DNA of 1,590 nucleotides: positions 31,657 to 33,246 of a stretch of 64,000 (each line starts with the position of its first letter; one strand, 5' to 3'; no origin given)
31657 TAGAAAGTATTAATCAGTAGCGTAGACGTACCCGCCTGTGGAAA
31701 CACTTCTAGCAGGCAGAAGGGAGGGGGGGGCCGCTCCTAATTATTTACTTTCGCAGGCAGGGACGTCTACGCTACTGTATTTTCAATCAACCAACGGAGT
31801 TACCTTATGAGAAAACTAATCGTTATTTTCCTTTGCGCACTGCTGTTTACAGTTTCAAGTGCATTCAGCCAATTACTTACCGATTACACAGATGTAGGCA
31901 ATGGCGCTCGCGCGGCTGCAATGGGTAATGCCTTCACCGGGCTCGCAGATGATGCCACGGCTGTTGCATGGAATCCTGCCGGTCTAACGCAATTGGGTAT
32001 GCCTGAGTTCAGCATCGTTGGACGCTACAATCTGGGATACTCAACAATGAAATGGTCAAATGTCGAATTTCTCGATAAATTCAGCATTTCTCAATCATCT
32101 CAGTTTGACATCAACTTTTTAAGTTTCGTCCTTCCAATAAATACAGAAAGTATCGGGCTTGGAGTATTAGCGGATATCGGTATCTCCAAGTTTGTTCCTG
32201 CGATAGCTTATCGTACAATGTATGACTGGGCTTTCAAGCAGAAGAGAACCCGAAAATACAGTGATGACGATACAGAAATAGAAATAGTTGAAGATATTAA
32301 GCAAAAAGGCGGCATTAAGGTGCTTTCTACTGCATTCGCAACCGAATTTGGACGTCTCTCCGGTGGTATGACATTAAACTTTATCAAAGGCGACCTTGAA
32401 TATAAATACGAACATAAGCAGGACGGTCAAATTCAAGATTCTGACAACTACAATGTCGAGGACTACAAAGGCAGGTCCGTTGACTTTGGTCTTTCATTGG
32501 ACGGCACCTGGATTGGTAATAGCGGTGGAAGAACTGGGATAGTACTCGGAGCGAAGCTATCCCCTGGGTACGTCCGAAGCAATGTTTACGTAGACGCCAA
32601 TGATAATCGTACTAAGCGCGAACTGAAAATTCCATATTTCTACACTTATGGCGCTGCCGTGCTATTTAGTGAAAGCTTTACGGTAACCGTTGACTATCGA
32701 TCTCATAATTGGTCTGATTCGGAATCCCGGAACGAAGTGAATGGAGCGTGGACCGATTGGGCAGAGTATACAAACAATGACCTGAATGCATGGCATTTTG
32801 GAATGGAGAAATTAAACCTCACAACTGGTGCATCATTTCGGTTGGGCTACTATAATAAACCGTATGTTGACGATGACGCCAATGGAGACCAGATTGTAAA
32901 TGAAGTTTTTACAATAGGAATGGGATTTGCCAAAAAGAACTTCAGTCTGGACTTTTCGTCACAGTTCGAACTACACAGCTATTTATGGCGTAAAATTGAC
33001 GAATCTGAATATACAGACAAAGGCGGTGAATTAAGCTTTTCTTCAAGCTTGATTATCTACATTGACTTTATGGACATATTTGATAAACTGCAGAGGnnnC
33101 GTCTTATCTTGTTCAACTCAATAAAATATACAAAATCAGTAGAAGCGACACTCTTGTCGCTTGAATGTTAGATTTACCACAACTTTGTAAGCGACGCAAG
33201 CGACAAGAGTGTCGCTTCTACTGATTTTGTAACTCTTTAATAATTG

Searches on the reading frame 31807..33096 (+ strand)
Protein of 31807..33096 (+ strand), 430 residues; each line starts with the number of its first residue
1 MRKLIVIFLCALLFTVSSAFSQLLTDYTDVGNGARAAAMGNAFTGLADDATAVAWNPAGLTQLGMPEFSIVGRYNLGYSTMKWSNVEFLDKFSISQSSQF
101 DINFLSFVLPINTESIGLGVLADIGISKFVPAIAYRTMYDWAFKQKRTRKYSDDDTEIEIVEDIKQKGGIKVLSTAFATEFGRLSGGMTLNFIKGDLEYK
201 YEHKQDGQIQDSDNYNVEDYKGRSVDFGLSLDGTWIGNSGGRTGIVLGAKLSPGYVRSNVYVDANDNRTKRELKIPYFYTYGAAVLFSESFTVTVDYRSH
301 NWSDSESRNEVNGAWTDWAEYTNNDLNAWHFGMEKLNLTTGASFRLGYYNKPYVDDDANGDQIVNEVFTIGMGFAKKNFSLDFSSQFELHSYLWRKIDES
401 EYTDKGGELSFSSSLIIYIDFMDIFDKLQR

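Call 9: search_protein_families(library=pfam, proteins=[window:31807-33096:+], max_evalue=0.001)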
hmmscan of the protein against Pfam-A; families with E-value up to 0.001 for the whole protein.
window:31807-33096:+ (430 aa): 0 families

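Call 12: search_protein_families(library=ncbifam, proteins=[window:31807-33096:+], max_evalue=0.01)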
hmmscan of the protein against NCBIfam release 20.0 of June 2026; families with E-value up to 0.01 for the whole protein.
window:31807-33096:+ (430 aa): 5 families
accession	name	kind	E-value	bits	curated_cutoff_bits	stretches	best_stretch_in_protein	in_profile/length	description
NF033709.1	PorV_fam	subfamily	1.8e-13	50.8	90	2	30-65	9-44/326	PorV/PorQ family protein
NF053685.1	BamG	equivalog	4.9e-11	42.3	250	1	34-378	23-353/397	BamG family beta-barrel-assembly machinery protein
NF052325.1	PorVQ2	equivalog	6.2e-11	41.8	325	1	15-64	17-66/354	putative type IX sorting system protein PorV2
NF033710.1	T9SS_OM_PorV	equivalog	0.00068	18.9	250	0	29-60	30-61/367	type IX secretion system outer membrane channel protein PorV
NF033711.1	T9SS_PorQ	equivalog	0.0017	17.5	220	0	3-63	2-65/335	type IX secretion system protein PorQ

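Call 44: search_solved_structures(query=window:31807-33096:+, max_evalue=1)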
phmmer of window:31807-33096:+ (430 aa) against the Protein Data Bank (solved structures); distinct sequences matched with E-value up to 1: 1.
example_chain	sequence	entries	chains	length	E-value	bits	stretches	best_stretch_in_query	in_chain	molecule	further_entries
4xp8_A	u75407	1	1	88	0.62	12.2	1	51-99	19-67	EtgA protein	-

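Call 73: search_protein_families(library=pfam, proteins=[window:31807-33096:+], max_evalue=5)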
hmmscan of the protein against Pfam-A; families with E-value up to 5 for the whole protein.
window:31807-33096:+ (430 aa): 2 families
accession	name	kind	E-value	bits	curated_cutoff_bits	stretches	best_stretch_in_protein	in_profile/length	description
PF03349.22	Toluene_X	-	0.0023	16.9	29.7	1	17-70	8-57/421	Outer membrane protein transport protein (OMPP1/FadL/TodX)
PF03687.19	UPF0164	-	0.17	11.1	21.4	1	32-68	48-84/325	Uncharacterised protein family (UPF0164)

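Call 75: find_related_loci(query=window:31807-33096:+, collection=metagenome_contigs, flank=10000)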
Query window:31807-33096:+ (430 aa) in metagenome_contigs; peptide patterns used: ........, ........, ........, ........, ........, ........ (x = any residue, [..] = any of these).
58 stretches matched a pattern, but none encodes a relative of the query by tblastn (E <= 1e-3).
